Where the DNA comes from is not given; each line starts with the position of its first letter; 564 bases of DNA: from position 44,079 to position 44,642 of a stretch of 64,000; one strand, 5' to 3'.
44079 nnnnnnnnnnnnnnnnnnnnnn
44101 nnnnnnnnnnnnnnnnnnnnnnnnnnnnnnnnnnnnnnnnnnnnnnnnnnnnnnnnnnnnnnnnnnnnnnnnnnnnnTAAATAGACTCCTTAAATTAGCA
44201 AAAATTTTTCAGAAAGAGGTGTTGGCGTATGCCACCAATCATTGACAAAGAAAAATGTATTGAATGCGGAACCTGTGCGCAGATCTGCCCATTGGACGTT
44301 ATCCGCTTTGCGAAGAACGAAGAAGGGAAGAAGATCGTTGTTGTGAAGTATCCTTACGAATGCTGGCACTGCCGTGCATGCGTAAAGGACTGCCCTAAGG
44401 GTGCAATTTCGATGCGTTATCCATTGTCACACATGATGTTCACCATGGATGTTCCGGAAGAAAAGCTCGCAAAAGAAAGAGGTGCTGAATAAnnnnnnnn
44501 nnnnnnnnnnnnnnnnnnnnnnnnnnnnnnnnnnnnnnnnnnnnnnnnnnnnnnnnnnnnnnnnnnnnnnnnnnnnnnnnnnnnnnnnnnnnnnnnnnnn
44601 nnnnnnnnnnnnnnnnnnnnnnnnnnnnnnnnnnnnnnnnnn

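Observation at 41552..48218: LysR-regulated locus with an anion-type permease and two tandem ferredoxin plus FrdA/SdhA/AprA-family flavoprotein pairs: candidate uncharacterised anaerobic reductase system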

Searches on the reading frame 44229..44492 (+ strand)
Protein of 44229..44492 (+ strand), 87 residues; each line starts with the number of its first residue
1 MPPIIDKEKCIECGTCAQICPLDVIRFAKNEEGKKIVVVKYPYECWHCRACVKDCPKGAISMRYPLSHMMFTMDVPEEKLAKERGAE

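Call 3: search_protein_families(library=pfam, proteins=[window:44229-44492:+], max_evalue=0.01)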
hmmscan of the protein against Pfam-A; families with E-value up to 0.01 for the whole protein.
window:44229-44492:+ (87 aa): 16 families
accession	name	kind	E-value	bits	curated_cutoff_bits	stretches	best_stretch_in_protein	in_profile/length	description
PF00037.32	Fer4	-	1.9e-13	50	21.1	2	3-26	1-24/24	4Fe-4S binding domain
PF12838.12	Fer4_7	-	7e-12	46.1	27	1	9-59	1-52/52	4Fe-4S dicluster domain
PF13187.11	Fer4_9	-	3.6e-11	43.4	27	2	9-60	1-52/52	4Fe-4S dicluster domain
PF13237.11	Fer4_10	-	3.6e-10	40.1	25.5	2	3-56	2-53/53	4Fe-4S dicluster domain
PF14697.11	Fer4_21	-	1.5e-09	38.3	35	1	4-62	2-59/59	4Fe-4S dicluster domain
PF13484.11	Fer4_16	-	2.3e-09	38.3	30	2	44-63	1-20/66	4Fe-4S double cluster binding domain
PF12800.12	Fer4_4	-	3e-08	33.7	24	2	8-21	2-15/17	4Fe-4S binding domain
PF12797.12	Fer4_2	-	3.2e-08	33.4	24.5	1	2-21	2-21/22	4Fe-4S binding domain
PF12837.12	Fer4_6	-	7.7e-08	32.4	25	1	3-21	2-20/24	4Fe-4S binding domain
PF13183.11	Fer4_8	-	4.8e-06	27.5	27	1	8-58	3-67/68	4Fe-4S dicluster domain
PF25160.1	LdpA_Fe-S-bd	-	1.2e-05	25.4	27.6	1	6-27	24-45/49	LdpA Fe-S cluster-binding domain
PF12798.12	Fer4_3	-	1.9e-05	25.6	27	1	10-22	1-13/15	4Fe-4S binding domain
PF13370.11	Fer4_13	-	2.2e-05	25.5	24.5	1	5-61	1-57/58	4Fe-4S single cluster domain of Ferredoxin I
PF13534.11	Fer4_17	-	5.1e-05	24.2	22.2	0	44-69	1-26/61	4Fe-4S dicluster domain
PF13459.11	Fer4_15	-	0.0045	18.1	22.4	1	5-36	3-31/66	4Fe-4S single cluster domain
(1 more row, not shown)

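Call 4: search_protein_families(library=ncbifam, proteins=[window:44229-44492:+], max_evalue=0.01)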
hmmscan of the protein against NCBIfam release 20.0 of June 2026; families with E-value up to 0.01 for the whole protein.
window:44229-44492:+ (87 aa): 96 families (the best 25 are shown)
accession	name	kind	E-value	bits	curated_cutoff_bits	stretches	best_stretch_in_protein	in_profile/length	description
NF040864.1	HgcB_ferredoxin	equivalog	4.3e-12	45.7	99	1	5-63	11-64/93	mercury methylation ferredoxin HgcB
NF043039.1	HgcAB_like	equivalog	5.1e-12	46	285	1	5-61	297-350/350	HgcAB-like fusion protein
NF042909.1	FMH_DH_FwdF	exception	2.8e-11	43.1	375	1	4-63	221-277/336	tungsten-dependent formylmethanofuran dehydrogenase subunit FwdF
NF038196.1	ferrodoxin_EFR1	subfamily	1.3e-10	41.7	75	1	7-62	183-231/242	EFR1 family ferrodoxin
TIGR02060.1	aprB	equivalog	1.8e-10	40.8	135.65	1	1-63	1-65/132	adenylyl-sulfate reductase subunit beta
TIGR02179.1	PorD_KorD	subfamily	3.2e-10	40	60.05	1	2-63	19-75/78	2-oxoacid:acceptor oxidoreductase, delta subunit, pyruvate/2-ketoisovalerate family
TIGR04395.1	cutC_activ_rSAM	equivalog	3.5e-10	39.7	360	1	5-62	51-105/309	choline TMA-lyase-activating enzyme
NF058577.1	FdxA_fam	equivalog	4e-10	39.7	65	2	5-23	33-51/52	4Fe-4S ferredoxin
TIGR01944.1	rnfB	subfamily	8.4e-10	38.5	68.7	1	4-65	109-165/190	RnfABCDGE type electron transport complex subunit B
TIGR03224.1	benzo_boxA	equivalog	1.8e-09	37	459.2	1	4-61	6-57/411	benzoyl-CoA 2,3-epoxidase subunit BoxA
NF006221.0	PRK08348.1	subfamily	2.5e-09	37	124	1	6-63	42-95/136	NADH-plastoquinone oxidoreductase subunit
NF040770.1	hetero_SS_HdrA2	exception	3.1e-09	35.5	1100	1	4-64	573-627/777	CoB-CoM heterodisulfide reductase HdrA2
NF045874.1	Vhu_polyferre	exception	3.2e-09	36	600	1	5-64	193-247/381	F420-non-reducing hydrogenase associated-polyferredoxin VhuB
NF040684.1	PorD_Arch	equivalog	3.5e-09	36.6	120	1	2-63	26-82/85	pyruvate synthase subunit PorD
TIGR01971.1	NuoI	subfamily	9.3e-09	34.9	113.05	1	7-64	41-102/121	NADH-quinone oxidoreductase, chain I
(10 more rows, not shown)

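Call 40: search_solved_structures(query=window:44229-44492:+, max_evalue=0.01, show_alignments=4)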
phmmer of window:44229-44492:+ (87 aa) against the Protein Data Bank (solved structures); distinct sequences matched with E-value up to 0.01: 196 (the best 60 are shown).
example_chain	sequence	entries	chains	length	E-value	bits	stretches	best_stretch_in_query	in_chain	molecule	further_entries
9sw6_G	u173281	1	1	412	1.9e-25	91.8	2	5-62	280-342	Polyferredoxin protein MvhB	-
9sw6_H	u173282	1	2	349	7.4e-25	89.9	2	4-63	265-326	Tungsten formylmethanofuran dehydrogenase, subunit F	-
5t5i_F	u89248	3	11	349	1.2e-24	89.3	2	4-63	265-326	Tungsten formylmethanofuran dehydrogenase subunit fwdF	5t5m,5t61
9sfi_T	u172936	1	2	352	1.6e-20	76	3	5-62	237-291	4Fe-4S ferredoxin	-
9sfi_O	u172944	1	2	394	6.4e-18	67.7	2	9-61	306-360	Ferredoxin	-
7bkb_K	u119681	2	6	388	3.7e-14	55.7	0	4-62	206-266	Formylmethanofuran dehydrogenase, subunit F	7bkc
9sfi_A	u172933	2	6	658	2.6e-13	53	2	5-68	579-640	CoB--CoM heterodisulfide reductase iron-sulfur subunit A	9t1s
5odc_A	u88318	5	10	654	8.9e-12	48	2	5-64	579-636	Heterodisulfide reductase, subunit A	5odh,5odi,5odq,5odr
8a8o_C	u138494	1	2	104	8e-10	41.8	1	6-63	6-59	Beta-subunit of the PAPS reductase from Methanothermococcus thermolithotrophicus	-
9g03_E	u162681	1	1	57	7.4e-08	35.5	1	4-23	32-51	Ferredoxin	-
1jnr_B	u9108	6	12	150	1e-07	35.1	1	1-64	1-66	adenylylsulfate reductase | adenylylsulfate reductase, subunit B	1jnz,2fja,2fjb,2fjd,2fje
8rvu_a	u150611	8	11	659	1.4e-07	34.7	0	2-43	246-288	H(2):CoB-CoM heterodisulfide,ferredoxin reductase subunit A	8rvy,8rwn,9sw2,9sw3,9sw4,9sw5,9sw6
9eri_B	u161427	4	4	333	1.7e-07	34.4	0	5-63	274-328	Na(+)-translocating ferredoxin:NAD(+) oxidoreductase complex subunit B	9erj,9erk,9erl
8rvv_A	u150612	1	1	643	1.9e-07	34.2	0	2-43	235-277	H(2):CoB-CoM heterodisulfide,ferredoxin reductase subunit A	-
7zc6_B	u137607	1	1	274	5.4e-07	32.7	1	4-62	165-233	RnfB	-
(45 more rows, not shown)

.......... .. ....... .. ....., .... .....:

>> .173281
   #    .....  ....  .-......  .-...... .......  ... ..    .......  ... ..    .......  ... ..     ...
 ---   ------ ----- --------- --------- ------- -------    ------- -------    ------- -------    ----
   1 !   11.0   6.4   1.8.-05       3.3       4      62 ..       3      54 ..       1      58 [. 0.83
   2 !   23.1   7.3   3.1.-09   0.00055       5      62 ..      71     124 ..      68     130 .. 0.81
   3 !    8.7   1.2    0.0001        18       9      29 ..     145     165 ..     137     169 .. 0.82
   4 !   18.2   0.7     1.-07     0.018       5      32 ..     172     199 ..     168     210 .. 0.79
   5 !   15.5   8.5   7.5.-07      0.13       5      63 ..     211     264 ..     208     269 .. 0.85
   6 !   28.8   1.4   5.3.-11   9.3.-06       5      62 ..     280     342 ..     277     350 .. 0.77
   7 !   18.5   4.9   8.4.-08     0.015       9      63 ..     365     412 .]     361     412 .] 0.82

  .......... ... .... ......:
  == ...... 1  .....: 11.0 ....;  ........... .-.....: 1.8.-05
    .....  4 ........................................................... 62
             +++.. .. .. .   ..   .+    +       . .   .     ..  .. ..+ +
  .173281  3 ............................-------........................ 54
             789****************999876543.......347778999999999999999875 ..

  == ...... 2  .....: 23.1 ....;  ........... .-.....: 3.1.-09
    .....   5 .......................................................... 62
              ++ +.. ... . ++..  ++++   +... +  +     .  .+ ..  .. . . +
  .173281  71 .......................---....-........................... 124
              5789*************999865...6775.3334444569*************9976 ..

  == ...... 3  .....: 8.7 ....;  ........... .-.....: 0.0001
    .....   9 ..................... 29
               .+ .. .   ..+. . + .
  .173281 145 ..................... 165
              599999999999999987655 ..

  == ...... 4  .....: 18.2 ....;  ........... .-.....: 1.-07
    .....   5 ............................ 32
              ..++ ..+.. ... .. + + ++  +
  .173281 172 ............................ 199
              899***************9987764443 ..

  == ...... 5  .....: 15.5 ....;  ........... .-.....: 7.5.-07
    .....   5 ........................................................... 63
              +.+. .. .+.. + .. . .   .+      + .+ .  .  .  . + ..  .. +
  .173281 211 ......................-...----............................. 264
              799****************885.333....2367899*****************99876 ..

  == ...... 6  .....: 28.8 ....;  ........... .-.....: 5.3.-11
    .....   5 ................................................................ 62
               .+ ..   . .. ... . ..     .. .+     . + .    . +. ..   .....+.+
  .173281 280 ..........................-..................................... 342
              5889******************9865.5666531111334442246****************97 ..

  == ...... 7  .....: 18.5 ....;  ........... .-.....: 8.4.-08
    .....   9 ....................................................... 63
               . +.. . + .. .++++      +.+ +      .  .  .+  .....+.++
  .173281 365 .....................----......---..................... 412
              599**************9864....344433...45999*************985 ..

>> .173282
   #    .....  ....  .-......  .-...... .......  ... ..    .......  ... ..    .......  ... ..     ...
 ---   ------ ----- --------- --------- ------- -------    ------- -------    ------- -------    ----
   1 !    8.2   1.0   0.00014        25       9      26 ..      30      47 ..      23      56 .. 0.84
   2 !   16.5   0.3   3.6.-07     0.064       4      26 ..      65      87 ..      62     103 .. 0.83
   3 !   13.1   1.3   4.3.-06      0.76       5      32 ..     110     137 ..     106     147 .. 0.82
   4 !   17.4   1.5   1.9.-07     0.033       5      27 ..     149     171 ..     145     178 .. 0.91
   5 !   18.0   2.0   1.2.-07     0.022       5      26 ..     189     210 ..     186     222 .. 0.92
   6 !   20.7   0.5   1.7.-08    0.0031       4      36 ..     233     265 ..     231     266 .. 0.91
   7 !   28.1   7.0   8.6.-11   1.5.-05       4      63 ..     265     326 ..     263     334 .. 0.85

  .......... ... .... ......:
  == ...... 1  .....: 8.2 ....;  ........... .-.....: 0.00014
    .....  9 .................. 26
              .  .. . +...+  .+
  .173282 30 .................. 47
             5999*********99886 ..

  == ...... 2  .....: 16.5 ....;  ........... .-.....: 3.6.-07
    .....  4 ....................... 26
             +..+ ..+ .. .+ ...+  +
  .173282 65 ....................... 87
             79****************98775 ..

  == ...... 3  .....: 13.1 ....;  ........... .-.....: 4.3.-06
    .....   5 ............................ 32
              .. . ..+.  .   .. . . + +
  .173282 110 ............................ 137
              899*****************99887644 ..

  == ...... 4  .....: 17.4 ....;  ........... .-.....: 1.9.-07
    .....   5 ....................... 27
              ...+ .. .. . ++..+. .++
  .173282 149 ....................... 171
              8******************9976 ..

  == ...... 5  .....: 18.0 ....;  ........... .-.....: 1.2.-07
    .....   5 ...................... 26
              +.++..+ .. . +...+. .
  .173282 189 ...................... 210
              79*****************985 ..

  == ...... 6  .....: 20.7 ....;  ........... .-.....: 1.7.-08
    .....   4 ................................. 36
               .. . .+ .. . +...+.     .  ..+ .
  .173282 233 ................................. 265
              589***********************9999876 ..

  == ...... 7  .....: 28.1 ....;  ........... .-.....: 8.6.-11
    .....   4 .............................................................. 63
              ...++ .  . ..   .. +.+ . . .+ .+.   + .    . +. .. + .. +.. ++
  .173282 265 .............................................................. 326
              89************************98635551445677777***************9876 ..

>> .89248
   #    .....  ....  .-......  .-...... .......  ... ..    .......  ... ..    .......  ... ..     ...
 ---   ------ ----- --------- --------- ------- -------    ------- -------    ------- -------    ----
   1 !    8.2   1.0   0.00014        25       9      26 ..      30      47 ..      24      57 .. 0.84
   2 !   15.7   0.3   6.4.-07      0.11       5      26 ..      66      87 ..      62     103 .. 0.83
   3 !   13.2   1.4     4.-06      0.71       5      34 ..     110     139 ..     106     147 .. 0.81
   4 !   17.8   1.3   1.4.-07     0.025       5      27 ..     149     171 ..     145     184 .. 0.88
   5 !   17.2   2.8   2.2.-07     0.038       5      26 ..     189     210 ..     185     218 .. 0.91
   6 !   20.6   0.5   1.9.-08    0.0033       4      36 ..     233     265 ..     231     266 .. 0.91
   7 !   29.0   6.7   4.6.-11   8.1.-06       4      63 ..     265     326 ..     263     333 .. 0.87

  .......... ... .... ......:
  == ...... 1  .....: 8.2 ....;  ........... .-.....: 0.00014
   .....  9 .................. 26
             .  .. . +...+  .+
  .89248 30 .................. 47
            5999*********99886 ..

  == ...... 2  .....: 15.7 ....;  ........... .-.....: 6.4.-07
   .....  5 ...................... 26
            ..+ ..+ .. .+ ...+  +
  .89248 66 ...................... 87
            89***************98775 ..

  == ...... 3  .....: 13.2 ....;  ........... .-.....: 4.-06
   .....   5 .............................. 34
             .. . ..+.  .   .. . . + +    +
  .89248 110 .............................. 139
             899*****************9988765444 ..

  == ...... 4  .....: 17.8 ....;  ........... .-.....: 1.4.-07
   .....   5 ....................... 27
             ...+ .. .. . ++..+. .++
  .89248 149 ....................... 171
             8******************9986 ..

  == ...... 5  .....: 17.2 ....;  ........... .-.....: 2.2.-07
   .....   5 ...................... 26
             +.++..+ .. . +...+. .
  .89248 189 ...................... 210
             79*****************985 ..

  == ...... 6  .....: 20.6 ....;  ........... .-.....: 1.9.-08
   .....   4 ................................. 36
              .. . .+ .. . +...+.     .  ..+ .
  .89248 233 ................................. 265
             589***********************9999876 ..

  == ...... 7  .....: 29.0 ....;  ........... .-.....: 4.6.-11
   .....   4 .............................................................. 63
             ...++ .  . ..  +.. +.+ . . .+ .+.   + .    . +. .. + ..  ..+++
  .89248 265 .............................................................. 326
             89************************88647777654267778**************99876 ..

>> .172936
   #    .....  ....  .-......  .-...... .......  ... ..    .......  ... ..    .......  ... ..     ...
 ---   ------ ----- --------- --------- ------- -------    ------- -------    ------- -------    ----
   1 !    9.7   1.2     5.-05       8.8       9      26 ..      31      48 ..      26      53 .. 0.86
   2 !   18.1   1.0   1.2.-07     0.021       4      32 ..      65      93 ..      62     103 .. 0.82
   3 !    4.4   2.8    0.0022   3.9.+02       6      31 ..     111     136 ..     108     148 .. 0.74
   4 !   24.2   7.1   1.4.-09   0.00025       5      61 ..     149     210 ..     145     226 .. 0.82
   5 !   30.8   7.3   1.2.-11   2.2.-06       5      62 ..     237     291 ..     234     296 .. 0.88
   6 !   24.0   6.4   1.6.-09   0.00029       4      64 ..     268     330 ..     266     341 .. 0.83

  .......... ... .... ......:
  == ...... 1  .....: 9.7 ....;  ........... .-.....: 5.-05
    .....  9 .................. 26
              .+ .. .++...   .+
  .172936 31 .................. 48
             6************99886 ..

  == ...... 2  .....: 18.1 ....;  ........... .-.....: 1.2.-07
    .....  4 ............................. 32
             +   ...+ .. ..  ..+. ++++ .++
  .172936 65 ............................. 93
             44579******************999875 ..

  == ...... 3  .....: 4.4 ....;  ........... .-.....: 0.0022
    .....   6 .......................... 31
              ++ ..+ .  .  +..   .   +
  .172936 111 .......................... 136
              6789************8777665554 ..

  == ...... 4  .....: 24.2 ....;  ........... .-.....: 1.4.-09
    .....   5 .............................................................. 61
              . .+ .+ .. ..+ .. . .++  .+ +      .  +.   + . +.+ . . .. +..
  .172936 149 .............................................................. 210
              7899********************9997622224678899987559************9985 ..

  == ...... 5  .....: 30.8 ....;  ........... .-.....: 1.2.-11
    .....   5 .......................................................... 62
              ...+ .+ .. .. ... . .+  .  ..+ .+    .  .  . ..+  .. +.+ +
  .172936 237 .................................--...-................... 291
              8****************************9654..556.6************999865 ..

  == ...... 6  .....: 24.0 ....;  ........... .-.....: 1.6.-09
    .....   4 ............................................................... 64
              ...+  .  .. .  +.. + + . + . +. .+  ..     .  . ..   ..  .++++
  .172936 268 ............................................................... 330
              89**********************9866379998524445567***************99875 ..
